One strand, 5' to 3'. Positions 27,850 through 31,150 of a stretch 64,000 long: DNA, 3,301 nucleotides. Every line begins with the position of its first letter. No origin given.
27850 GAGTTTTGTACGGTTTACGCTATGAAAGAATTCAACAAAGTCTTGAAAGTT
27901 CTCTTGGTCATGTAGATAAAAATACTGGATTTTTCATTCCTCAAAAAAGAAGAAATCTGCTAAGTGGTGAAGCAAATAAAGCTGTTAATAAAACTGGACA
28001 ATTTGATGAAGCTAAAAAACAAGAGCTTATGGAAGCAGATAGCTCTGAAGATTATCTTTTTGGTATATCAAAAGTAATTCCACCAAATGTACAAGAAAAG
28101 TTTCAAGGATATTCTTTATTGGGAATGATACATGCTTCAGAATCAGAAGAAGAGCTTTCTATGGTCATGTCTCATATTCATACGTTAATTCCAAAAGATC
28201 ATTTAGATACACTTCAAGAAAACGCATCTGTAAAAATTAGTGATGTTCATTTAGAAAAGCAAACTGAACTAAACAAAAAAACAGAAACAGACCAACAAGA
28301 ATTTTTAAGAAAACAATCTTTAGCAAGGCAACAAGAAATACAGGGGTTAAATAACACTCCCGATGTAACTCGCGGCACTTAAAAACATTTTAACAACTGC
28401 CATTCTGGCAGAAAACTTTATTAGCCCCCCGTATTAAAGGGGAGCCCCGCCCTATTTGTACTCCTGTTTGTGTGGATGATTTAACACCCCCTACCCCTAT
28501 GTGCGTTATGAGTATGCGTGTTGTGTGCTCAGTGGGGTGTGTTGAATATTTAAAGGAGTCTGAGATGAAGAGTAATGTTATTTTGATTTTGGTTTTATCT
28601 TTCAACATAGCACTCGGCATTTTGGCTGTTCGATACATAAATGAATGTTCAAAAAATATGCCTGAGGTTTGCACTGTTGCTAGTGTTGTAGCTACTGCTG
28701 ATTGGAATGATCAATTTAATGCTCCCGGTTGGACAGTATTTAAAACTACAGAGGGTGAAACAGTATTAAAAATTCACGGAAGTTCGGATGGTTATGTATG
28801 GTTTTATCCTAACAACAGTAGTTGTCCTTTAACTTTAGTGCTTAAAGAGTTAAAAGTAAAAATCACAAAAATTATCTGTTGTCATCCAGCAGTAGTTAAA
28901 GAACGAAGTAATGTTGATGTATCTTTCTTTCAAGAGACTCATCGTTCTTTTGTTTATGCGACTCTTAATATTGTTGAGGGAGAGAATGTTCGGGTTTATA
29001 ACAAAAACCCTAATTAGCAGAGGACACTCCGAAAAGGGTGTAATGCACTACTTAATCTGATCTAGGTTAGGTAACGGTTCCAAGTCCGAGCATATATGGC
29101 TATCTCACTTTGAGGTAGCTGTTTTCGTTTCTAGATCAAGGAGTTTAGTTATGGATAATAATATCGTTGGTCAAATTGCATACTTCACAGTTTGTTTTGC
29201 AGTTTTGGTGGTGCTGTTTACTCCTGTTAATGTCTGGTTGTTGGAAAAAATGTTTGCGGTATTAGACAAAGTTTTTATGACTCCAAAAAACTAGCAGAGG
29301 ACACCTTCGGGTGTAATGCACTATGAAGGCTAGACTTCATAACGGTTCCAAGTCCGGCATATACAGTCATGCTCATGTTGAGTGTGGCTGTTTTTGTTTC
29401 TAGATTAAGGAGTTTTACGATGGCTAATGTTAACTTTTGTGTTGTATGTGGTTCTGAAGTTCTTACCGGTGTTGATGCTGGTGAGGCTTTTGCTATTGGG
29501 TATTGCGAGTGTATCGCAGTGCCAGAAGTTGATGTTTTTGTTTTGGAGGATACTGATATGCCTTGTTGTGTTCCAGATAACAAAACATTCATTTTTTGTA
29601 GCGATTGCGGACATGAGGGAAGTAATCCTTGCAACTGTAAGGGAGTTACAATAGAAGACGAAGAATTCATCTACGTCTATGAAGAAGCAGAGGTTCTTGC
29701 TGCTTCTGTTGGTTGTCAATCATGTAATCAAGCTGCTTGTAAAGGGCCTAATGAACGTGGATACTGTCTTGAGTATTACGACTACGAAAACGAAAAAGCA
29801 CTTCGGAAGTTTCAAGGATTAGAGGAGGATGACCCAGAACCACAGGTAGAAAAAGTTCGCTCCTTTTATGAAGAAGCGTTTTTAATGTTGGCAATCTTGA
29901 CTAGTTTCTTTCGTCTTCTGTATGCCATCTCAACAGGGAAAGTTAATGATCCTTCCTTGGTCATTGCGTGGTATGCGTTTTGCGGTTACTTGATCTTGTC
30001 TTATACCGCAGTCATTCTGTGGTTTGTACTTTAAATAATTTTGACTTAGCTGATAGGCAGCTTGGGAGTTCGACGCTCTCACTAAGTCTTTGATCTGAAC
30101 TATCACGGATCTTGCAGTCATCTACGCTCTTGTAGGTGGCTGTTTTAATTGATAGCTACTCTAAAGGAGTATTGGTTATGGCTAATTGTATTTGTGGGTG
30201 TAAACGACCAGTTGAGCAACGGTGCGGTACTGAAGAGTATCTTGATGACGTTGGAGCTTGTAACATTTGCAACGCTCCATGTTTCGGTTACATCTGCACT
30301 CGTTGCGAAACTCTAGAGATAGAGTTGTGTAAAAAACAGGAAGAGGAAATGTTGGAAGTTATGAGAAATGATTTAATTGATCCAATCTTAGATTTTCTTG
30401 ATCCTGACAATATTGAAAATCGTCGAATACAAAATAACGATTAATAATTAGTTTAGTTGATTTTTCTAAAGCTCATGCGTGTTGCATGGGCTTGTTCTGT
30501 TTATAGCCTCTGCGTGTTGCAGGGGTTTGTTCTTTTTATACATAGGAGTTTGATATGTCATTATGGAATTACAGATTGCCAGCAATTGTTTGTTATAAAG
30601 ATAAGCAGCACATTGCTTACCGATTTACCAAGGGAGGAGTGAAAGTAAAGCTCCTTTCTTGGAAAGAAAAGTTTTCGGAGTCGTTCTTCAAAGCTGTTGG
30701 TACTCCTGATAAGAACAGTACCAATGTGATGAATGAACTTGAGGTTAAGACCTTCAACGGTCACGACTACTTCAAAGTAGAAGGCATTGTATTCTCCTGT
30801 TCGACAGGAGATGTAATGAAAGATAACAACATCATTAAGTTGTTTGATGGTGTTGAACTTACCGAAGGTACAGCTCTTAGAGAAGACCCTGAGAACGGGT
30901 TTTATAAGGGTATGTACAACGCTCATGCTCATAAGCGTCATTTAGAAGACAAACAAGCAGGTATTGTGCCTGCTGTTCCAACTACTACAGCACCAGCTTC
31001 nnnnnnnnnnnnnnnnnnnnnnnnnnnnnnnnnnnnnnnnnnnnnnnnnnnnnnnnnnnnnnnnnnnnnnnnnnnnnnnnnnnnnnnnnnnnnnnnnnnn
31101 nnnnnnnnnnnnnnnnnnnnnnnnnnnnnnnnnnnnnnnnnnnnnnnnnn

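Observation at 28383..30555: Early-region cassette system: repeated ~130-bp intergenic elements with stop-codon-abutting tetraloop hairpins driving small Cys-rich and membrane genes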

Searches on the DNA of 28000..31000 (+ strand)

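Call 11: search_dna_similar(query=window:28000-31000:+, collection=phages, mode=distant)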
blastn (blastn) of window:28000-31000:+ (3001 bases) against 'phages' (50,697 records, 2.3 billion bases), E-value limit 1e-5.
No match.

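Call 19: search_rna_families(source=window, start=28300, end=30600, threshold=evalue, max_evalue=10, show_alignments=3)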
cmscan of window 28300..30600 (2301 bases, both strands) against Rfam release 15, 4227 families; matches with E-value up to 10: 12.
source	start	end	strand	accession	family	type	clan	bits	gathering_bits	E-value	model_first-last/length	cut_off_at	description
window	29016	29089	+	RF02684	Twister-P5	Gene; ribozyme;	CL00120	28.1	37.6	0.003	1-58/58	no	Type-P5 twister ribozyme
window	29293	29357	+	RF02684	Twister-P5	Gene; ribozyme;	CL00120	27.2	37.6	0.0051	1-58/58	no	Type-P5 twister ribozyme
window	28837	28899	+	RF01215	snoR97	Gene; snRNA; snoRNA; HACA-box;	-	21.7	40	3.2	1-106/106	no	Small nucleolar RNA snoR97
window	29685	29738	-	RF00320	snoZ185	Gene; snRNA; snoRNA; CD-box;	-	18.5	50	1.3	1-86/86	no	Small nucleolar RNA Z185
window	28782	28870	-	RF00472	snosnR55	Gene; snRNA; snoRNA; CD-box;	CL00054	18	50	6.7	1-92/92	no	Small nucleolar RNA snR55/Z10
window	28939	29105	+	RF01909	CDKN2B-AS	Gene; lncRNA;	-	17.9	80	3.2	1-150/150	no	CDKN2B antisense RNA 1 intronic convserved region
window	29483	29565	+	RF02716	sno_ncR3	Gene; snRNA; snoRNA; CD-box;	-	17.6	88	1.9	1-75/75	no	Small nucleolar RNA ncR3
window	29357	29397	+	RF03879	mir-2831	Gene; miRNA;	-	16.7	90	9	1-75/75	no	mir-2831 microRNA precursor family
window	30343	30406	+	RF00588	SNORD41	Gene; snRNA; snoRNA; CD-box;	CL00058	16.7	41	9.7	1-70/70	no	Small nucleolar RNA SNORD41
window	30407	30530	+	RF02634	EF3314_EF3315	Gene; sRNA;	-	16.3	100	1.1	1-141/141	no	Enterococcus sRNA EF3314_EF3315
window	28809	28947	-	RF02694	RalA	Gene; sRNA;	-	14.3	170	5.2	1-179/179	no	RalR antitoxin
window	30354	30497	+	RF02453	ncr952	Gene; sRNA;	-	14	100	5.9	1-143/143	no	Bacillus sRNA ncr952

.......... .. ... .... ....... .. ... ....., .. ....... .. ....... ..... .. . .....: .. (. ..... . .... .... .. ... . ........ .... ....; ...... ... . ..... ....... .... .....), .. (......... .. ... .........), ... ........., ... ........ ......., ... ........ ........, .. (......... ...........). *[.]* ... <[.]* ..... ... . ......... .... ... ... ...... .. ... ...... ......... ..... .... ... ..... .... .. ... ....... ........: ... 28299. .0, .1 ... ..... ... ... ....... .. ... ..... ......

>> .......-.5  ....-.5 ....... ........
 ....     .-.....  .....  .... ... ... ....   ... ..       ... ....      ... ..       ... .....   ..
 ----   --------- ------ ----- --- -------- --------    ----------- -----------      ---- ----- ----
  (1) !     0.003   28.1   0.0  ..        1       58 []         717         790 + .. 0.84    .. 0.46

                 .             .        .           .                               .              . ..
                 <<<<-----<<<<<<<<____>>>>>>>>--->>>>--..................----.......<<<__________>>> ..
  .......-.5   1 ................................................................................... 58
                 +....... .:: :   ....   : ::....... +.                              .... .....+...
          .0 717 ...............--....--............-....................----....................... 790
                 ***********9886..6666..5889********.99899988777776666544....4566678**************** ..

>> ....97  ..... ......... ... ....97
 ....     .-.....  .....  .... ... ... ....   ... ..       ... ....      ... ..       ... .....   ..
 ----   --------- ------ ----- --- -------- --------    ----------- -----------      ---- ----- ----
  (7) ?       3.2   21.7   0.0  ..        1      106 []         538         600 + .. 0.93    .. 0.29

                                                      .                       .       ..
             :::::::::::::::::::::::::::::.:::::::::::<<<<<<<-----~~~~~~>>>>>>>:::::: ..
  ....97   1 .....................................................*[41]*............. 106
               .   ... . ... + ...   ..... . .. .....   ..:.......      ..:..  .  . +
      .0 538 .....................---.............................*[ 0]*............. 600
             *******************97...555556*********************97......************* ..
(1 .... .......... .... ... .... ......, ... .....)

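Call 96: build_rna_model(alignment_id=A3, structure=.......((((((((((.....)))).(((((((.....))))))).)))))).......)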
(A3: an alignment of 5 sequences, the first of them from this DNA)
Model R2 built from alignment A3 (5 sequences, 60 columns); structure: as given.
model positions 59; base pairs 17; branch points 1; effective number of sequences 2.06; information 0.946 bits per position. Calibrated on 0.2 Mb of random sequence (short: E-values are rough).
structure used (alignment columns):
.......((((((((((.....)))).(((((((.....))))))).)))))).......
